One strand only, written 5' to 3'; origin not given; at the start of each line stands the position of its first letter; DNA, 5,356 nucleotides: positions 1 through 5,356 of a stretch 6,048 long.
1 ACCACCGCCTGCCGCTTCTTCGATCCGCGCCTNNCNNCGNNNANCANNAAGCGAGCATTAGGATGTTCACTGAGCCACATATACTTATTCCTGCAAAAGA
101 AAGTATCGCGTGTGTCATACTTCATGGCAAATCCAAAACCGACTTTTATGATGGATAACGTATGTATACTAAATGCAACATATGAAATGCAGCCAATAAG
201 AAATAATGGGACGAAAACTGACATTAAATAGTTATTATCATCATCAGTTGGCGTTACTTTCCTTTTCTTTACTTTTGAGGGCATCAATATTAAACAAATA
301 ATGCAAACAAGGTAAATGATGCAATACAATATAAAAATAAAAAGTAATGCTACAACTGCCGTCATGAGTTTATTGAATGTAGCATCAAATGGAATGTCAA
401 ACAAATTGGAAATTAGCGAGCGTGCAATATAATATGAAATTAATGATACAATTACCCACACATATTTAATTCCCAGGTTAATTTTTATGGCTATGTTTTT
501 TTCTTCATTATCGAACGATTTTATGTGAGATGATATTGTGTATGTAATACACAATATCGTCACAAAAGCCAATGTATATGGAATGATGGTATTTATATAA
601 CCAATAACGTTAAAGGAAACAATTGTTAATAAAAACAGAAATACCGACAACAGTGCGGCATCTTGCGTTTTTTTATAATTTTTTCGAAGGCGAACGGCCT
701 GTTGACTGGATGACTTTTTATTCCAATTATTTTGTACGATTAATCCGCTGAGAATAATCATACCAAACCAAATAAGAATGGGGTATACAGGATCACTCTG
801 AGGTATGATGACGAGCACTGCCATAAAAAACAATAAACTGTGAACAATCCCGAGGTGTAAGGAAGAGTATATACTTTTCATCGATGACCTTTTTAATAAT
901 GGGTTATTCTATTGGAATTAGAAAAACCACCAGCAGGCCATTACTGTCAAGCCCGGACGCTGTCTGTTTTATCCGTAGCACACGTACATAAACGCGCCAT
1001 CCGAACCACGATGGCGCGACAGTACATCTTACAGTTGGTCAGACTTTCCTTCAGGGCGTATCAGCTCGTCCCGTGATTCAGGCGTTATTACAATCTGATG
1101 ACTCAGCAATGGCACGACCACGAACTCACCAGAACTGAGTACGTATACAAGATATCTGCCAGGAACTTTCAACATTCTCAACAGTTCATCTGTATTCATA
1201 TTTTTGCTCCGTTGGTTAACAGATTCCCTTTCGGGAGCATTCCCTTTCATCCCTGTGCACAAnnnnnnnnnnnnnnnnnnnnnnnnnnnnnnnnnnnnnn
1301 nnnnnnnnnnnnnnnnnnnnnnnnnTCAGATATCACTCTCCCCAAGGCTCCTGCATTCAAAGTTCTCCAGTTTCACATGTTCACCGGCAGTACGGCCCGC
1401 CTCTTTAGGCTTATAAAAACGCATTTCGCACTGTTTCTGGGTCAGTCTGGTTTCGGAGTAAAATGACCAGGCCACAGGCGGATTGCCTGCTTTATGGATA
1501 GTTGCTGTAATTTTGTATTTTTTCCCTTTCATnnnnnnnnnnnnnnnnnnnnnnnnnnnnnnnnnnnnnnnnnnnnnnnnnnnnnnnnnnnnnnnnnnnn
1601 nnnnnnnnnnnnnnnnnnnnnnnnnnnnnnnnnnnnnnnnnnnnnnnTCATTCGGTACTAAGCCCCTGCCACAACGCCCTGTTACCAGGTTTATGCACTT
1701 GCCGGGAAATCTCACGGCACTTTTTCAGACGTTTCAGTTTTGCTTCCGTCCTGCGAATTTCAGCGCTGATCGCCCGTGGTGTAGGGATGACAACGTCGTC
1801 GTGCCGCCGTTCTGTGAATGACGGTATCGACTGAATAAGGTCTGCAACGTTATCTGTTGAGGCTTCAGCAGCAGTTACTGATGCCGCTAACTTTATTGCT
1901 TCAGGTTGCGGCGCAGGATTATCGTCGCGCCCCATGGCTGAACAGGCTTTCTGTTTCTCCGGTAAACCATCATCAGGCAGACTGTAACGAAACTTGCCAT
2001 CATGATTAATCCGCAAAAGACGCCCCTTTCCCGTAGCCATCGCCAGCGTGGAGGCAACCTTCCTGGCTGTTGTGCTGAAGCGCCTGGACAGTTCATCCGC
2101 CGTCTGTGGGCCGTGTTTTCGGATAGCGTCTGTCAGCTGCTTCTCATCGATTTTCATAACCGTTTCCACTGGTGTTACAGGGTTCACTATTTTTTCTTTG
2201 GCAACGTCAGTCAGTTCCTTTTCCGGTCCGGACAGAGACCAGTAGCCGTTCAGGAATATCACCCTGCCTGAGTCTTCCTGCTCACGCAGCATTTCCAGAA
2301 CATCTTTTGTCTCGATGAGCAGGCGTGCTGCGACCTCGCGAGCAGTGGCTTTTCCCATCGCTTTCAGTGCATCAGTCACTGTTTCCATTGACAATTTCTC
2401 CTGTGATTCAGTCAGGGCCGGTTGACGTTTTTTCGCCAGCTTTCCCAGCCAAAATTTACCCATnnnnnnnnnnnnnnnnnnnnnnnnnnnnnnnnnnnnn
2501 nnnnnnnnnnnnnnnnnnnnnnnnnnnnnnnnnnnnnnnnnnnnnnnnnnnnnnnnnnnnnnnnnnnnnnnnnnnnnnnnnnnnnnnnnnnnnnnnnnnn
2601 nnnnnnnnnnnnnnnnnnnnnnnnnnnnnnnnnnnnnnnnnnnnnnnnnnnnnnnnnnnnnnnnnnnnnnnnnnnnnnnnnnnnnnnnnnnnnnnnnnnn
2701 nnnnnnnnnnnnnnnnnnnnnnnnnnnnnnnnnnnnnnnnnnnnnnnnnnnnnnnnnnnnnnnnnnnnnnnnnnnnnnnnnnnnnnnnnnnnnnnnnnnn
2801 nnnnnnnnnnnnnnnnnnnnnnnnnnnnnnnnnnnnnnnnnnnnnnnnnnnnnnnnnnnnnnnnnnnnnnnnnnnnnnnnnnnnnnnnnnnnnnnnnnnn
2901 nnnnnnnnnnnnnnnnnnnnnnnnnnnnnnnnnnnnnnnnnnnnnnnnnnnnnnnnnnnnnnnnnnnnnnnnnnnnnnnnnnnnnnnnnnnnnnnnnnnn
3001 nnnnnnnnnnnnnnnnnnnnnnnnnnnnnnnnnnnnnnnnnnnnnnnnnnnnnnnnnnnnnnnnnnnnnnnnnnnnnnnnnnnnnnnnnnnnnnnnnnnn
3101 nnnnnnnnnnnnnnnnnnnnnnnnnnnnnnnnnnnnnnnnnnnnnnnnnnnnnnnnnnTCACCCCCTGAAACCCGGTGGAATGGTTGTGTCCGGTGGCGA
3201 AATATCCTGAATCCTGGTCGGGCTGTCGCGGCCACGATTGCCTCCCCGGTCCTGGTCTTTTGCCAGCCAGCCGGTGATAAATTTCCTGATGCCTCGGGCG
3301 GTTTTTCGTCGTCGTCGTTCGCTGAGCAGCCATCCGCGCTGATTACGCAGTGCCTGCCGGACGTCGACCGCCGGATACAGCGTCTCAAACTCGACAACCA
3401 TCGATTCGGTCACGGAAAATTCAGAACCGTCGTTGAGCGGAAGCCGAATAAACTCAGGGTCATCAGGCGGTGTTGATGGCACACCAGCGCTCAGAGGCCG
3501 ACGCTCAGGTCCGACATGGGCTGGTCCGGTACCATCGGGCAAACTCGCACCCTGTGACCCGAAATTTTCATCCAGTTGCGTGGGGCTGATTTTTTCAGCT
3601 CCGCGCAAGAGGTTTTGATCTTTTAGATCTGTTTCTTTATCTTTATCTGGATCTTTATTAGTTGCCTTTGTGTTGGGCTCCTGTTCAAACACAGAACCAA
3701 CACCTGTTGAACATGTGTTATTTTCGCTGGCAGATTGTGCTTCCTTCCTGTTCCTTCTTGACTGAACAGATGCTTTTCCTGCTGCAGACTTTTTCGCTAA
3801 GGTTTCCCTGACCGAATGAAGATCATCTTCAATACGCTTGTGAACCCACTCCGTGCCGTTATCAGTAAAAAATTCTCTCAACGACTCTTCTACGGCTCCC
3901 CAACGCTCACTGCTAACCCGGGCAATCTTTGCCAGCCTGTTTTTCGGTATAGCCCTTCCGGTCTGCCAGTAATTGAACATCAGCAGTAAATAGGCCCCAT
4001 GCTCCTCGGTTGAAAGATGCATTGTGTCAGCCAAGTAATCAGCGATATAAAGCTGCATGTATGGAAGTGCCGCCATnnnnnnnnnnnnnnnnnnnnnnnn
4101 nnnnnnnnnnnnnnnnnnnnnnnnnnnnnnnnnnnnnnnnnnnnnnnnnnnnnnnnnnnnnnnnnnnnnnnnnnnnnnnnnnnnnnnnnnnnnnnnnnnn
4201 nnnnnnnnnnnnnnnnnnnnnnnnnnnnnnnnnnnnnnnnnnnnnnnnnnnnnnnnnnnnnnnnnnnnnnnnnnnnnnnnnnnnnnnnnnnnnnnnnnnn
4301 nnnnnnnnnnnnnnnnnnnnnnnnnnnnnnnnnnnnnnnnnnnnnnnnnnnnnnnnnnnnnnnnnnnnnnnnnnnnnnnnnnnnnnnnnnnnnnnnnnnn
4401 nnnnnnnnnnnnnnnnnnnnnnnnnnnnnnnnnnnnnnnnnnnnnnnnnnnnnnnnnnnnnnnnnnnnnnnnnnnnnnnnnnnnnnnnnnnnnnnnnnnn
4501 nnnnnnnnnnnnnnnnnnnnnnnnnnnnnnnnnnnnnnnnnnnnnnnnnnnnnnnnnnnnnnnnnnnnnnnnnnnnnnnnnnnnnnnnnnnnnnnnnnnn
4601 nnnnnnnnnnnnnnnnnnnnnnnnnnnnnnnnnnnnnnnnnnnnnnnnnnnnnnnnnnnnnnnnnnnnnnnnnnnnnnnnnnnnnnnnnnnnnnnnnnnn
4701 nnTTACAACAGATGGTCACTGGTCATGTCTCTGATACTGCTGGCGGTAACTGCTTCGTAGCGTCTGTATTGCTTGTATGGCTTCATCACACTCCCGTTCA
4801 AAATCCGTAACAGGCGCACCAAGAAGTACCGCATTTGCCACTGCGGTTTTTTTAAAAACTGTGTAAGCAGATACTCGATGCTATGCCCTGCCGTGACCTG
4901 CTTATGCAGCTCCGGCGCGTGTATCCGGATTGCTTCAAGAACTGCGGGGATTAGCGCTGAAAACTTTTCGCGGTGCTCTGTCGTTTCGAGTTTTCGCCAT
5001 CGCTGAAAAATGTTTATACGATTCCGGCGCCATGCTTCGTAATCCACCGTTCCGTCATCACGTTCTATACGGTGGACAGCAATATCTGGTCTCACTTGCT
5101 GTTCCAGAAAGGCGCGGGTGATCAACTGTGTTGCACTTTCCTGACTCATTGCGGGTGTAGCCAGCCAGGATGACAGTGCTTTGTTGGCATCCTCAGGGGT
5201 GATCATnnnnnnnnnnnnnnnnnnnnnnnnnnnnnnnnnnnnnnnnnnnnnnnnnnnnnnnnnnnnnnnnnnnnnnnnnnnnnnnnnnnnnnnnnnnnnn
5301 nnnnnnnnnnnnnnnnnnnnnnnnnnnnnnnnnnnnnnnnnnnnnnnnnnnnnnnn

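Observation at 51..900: AT-rich cargo segment with a polytopic membrane protein ORF missing from the ORF track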

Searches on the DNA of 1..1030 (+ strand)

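Call 6: search_dna_similar(query=window:1-1030:+, collection=ecoli_genomes, mode=near, max_rows=20)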
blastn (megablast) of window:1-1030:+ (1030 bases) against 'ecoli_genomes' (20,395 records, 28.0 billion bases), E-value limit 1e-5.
No match.

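Call 24: search_dna_similar(query=window:1-32:+, collection=ecoli_genomes, mode=near, max_rows=5, max_evalue=10)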
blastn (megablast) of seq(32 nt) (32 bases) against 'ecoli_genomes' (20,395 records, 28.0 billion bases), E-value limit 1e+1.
Records with a match: 3952; places in all: 3952; records where one place covers at least 80% of the query: 3952.
Genomes with a match: 3952 of 5426; with a place that covers at least 80% of the query: 3952. Places per genome that has any: lowest 1, median 1, highest 1. On chromosomes: 3949 places; on plasmids: 3.
Best place of each record, by identity: >=99% 3254; 95-99% 698.
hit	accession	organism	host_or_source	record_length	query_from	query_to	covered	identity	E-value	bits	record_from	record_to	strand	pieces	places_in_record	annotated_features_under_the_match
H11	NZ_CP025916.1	Escherichia coli strain 120899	Homo sapiens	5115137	1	32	100%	100.0%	1e-7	60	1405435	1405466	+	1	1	polB: DNA polymerase II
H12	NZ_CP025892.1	Escherichia coli strain 503025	Homo sapiens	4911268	1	32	100%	100.0%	1e-7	60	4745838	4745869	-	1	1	polB: DNA polymerase II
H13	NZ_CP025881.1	Escherichia coli strain 503440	Homo sapiens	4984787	1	32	100%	100.0%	1e-7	60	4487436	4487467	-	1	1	polB: DNA polymerase II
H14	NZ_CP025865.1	Escherichia coli strain 504211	Homo sapiens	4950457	1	32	100%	100.0%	1e-7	60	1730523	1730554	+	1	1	polB: DNA polymerase II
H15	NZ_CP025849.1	Escherichia coli strain 600468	Homo sapiens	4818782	1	32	100%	100.0%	1e-7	60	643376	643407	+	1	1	polB: DNA polymerase II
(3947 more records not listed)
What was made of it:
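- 1..48 (+): Not part of the element. 1-32 is an internal piece of E. coli polB. 33-48 is a blended junction in which N marks bases where polB and the prophage differ. 32/32 match to polB in 3,254 or more genomes (call 24).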

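Call 26: get_annotated_region(hit=H11, flank=60)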
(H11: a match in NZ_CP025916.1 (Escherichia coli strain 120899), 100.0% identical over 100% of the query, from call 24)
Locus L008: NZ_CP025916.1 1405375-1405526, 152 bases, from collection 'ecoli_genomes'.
description: Escherichia coli strain 120899 chromosome, complete genome
organism: Escherichia coli strain 120899 (NCBI taxid 562)
replicon: chromosome; assembly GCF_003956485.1
host: Homo sapiens; source: stool; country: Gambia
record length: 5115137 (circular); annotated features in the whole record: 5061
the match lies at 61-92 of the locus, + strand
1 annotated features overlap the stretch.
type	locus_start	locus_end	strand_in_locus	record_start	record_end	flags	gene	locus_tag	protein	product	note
CDS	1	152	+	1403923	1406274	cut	polB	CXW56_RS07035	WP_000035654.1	DNA polymerase II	-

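Call 61: search_dna_similar(query=L004:9300-9990:+, collection=ecoli_genomes, mode=distant, max_rows=12)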
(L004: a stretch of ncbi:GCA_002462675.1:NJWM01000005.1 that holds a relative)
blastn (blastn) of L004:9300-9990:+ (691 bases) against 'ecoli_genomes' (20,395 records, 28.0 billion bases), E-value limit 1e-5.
No match.

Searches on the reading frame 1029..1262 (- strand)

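Call 11: search_protein_families(library=phrogs, proteins=[window:1029-1262:-], max_evalue=0.001)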
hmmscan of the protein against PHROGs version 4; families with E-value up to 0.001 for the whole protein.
window:1029-1262:- (77 aa): 1 family
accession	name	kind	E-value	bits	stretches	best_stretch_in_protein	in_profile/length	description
phrog_34610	-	unknown function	6.6e-11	42.7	1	22-64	10-52/64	-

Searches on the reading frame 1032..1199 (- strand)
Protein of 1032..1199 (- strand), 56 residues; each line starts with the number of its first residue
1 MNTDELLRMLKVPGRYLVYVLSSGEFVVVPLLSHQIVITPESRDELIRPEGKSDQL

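Call 62: find_encoding_contigs(protein=window:1032-1199:-, flank=3000, max_places=10)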
Protein seq(56 aa) (56 aa): 25 contigs read that carry it; 4 places shown.
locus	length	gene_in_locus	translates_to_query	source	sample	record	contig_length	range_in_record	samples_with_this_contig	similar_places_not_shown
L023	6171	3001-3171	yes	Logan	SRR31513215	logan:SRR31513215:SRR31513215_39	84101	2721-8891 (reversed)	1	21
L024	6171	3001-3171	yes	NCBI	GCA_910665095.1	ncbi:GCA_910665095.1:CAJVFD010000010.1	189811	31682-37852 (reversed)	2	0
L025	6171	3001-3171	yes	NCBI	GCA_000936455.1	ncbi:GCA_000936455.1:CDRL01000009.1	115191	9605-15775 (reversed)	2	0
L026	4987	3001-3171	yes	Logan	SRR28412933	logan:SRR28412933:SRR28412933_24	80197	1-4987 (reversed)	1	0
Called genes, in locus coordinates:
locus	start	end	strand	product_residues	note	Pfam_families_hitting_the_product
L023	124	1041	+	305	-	PF07120:DUF1376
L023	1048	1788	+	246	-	PF01695:IstB_IS21, PF00308:Bac_DnaA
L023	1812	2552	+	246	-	PF23236:WHD_2nd_Lhr (faint), PF07789:DUF1627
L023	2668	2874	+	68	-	PF06688:DUF1187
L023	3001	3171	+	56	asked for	-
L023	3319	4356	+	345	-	-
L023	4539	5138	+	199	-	PF07105:DUF1367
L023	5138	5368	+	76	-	PF07102:YbcO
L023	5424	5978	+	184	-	PF06576:DUF1133, PF06530:Phage_antitermQ (faint)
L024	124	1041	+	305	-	PF07120:DUF1376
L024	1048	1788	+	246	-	PF01695:IstB_IS21, PF00308:Bac_DnaA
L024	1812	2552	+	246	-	PF09012:FeoC (faint), PF23236:WHD_2nd_Lhr (faint), PF07789:DUF1627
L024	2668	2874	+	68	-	PF06688:DUF1187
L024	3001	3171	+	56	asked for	-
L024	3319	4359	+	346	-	-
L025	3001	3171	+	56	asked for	-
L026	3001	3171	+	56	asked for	-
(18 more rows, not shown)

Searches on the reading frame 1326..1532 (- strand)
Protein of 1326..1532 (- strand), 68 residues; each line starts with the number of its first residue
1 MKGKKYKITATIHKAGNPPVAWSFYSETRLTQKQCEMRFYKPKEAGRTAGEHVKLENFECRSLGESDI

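Call 11: search_protein_families(library=phrogs, proteins=[window:1326-1532:-], max_evalue=0.001)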
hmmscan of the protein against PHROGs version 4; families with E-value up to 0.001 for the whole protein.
window:1326-1532:- (68 aa): 1 family
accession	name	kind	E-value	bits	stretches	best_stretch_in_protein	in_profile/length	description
phrog_5753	-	unknown function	1.3e-17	64.5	1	5-63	1-59/62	-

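Call 90: find_encoding_contigs(protein=window:1329-1532:-, flank=3000, max_places=10)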
Protein seq(68 aa) (68 aa): 24 contigs read that carry it; 4 places shown.
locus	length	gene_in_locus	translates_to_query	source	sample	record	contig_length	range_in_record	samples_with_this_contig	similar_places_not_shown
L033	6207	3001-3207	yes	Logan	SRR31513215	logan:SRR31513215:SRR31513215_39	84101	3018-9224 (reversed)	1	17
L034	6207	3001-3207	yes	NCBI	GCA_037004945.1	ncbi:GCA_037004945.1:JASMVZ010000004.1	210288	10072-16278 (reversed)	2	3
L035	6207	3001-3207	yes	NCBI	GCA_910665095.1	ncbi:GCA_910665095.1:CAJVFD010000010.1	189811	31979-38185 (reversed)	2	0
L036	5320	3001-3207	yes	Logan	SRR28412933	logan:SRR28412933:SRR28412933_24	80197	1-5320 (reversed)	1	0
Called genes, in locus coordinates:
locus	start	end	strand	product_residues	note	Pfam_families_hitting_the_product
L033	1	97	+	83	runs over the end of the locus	-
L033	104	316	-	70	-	-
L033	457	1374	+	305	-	PF07120:DUF1376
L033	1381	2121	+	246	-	PF01695:IstB_IS21, PF00308:Bac_DnaA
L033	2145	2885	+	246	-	PF23236:WHD_2nd_Lhr (faint), PF07789:DUF1627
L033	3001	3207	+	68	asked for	PF06688:DUF1187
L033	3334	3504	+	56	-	-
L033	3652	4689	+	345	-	-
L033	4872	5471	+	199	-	PF07105:DUF1367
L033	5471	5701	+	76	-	PF07102:YbcO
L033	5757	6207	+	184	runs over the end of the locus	PF06576:DUF1133, PF06530:Phage_antitermQ (faint)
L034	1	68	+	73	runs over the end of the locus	-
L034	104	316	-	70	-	-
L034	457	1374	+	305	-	PF07120:DUF1376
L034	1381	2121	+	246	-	PF01695:IstB_IS21, PF00308:Bac_DnaA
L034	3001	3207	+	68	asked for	PF06688:DUF1187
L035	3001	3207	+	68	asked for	PF06688:DUF1187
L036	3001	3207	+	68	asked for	PF06688:DUF1187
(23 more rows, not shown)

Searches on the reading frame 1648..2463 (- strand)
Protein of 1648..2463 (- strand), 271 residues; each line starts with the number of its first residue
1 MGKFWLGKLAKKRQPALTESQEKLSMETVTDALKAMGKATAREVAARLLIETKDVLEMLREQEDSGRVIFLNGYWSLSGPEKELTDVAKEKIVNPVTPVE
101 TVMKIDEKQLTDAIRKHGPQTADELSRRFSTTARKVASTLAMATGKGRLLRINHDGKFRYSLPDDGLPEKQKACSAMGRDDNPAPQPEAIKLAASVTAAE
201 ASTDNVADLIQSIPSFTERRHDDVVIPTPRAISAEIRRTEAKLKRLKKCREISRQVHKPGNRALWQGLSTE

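Call 11: search_protein_families(library=phrogs, proteins=[window:1648-2463:-], max_evalue=0.001)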
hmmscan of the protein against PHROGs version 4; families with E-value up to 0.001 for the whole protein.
window:1648-2463:- (271 aa): 8 families
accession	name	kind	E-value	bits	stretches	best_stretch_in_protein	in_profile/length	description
phrog_630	-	unknown function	6.1e-68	230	1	26-258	1-237/253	-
phrog_11856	-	unknown function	2.2e-31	109.4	1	118-249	2-135/160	-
phrog_16668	-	unknown function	1.7e-09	38.5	1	26-68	1-43/59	-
phrog_142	-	moron, auxiliary metabolic gene and host takeover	2.7e-05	25.2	0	18-76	6-64/116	Ren-like exclusion protein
phrog_30383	-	unknown function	6.5e-05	24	0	26-100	7-78/168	-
phrog_29124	-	unknown function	0.00053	20.8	0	206-257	1-62/72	-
phrog_1949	-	unknown function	0.00056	20.5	0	26-83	7-64/176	-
phrog_1888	-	unknown function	0.00057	21.2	0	26-101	1-72/118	-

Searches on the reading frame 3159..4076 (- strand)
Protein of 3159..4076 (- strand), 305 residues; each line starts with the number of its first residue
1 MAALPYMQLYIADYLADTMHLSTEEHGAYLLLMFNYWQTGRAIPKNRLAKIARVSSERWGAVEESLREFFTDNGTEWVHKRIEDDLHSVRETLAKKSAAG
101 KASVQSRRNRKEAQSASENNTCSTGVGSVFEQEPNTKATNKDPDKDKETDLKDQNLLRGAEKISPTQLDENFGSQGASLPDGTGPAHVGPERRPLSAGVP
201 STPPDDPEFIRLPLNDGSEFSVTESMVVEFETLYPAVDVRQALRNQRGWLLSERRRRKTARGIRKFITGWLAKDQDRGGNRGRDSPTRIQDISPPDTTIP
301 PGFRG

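Call 11: search_protein_families(library=phrogs, proteins=[window:3159-4076:-], max_evalue=0.001)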
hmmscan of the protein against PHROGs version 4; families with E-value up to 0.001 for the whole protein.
window:3159-4076:- (305 aa): 9 families
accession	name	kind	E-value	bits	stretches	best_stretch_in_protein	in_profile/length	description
phrog_6451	-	DNA, RNA and nucleotide metabolism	1.2e-71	242.7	1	4-165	1-168/272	primosomal protein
phrog_3992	-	DNA, RNA and nucleotide metabolism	2.3e-53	183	1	1-161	2-156/345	primosomal protein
phrog_21472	-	unknown function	3.4e-43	149.4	1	1-178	1-175/299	-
phrog_12767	-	unknown function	6.7e-39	135.2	1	4-138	1-138/324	-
phrog_9327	-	DNA, RNA and nucleotide metabolism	2.1e-26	94.2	1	2-156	2-160/276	primosomal protein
phrog_4118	-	DNA, RNA and nucleotide metabolism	5.4e-14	53.3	1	6-150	3-143/315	primosomal protein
phrog_24353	-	unknown function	1e-08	35.9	1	6-121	9-125/294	-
phrog_6950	-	unknown function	1.2e-08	35.5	1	6-160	3-155/415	-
phrog_3729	-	DNA, RNA and nucleotide metabolism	0.00065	20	0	94-161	106-166/356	replication initiation protein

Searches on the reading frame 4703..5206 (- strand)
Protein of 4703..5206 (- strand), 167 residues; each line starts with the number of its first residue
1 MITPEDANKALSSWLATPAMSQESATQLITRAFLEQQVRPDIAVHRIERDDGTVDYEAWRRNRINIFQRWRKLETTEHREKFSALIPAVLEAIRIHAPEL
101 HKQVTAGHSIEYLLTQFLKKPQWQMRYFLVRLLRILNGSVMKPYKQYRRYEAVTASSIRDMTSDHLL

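Call 11: search_protein_families(library=phrogs, proteins=[window:4703-5206:-], max_evalue=0.001)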
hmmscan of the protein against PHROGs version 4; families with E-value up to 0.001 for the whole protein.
window:4703-5206:- (167 aa): 1 family
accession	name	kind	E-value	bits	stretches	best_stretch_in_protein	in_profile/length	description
phrog_163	-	transcription regulation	5.1e-28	99.3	1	1-129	11-127/168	CII-like transcriptional activator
